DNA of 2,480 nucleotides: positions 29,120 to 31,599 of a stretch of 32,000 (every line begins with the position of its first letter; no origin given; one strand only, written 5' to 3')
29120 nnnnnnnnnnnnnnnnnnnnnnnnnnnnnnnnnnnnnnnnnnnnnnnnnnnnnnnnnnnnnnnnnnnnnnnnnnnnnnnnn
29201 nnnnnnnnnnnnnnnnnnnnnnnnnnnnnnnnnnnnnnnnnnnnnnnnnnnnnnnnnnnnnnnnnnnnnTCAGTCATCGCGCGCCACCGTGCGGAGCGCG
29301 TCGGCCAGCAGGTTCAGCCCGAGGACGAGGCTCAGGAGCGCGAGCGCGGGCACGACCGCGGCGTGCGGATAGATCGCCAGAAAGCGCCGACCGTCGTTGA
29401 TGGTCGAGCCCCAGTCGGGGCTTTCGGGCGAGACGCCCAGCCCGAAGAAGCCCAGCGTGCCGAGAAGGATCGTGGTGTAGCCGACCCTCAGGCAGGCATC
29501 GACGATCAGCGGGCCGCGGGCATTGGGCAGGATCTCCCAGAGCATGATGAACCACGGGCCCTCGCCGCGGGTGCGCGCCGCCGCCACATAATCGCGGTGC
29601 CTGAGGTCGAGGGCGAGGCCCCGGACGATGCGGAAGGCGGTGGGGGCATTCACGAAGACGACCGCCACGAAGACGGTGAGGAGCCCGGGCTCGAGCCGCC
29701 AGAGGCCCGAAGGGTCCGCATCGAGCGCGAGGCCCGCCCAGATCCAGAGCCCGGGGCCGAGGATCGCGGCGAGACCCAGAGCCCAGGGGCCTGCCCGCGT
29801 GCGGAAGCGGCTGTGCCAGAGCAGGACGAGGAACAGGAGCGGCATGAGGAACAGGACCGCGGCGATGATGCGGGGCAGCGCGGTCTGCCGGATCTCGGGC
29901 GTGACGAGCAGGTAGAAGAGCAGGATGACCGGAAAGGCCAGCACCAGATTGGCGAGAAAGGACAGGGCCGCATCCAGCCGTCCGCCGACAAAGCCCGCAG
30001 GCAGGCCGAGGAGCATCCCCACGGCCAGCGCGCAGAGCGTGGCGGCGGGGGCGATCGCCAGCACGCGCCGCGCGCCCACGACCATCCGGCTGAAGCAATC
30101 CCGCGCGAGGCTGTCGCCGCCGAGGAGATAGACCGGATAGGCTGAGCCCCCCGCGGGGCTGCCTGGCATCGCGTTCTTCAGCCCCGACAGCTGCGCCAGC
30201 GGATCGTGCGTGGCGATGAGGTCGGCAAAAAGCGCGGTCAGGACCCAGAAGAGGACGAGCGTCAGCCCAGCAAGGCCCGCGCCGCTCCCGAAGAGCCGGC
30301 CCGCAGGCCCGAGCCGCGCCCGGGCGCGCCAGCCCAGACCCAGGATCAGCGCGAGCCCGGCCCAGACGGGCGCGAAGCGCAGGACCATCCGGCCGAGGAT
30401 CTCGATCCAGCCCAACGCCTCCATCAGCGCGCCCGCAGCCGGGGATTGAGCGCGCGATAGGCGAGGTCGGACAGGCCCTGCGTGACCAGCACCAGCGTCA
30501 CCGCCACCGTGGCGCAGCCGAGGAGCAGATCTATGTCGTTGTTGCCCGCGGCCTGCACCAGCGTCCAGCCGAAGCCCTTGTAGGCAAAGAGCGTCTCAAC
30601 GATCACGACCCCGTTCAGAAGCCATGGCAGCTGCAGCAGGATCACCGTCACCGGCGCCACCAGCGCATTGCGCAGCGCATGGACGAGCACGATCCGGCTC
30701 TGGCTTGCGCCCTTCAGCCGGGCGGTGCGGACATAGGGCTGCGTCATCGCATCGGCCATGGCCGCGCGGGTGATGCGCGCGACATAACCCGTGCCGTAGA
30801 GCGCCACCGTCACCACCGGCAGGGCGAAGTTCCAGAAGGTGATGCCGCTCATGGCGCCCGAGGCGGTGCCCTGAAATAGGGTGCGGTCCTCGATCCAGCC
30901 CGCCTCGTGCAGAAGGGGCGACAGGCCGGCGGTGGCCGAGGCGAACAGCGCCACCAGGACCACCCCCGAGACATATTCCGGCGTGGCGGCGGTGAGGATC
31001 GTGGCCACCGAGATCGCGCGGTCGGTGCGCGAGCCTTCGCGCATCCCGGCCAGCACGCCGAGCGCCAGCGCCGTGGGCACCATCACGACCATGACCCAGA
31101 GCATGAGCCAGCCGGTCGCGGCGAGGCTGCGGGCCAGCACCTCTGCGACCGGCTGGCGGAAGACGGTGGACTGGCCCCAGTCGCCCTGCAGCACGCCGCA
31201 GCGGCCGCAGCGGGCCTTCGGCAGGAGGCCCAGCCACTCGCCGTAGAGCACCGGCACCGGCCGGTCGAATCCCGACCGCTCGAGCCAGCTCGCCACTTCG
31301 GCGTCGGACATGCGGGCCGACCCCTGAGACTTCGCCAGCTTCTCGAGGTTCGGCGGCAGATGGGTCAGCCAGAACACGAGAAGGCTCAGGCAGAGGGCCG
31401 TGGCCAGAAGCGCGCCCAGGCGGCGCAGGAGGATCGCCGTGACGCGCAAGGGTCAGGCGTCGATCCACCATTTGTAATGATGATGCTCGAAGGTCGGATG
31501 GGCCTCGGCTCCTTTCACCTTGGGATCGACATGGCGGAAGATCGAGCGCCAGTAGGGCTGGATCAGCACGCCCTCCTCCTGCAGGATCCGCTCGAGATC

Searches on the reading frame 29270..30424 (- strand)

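Call 65: search_protein_families(library=pfam, max_evalue=0.00001, proteins=[window:29270-30424:-])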
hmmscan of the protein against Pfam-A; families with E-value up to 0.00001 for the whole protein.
window:29270-30424:- (384 aa): 1 family
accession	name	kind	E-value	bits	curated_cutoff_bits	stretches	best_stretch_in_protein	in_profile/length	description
PF00528.27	BPD_transp_1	-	1.2e-15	58.2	26.4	1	246-379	51-176/184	Binding-protein-dependent transport system inner membrane component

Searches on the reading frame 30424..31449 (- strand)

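Call 65: search_protein_families(library=pfam, max_evalue=0.00001, proteins=[window:30424-31449:-])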
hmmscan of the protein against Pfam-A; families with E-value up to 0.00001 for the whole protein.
window:30424-31449:- (341 aa): 1 family
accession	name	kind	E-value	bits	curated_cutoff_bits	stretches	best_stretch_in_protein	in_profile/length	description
PF00528.27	BPD_transp_1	-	2.1e-31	109.5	26.4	1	128-339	2-183/184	Binding-protein-dependent transport system inner membrane component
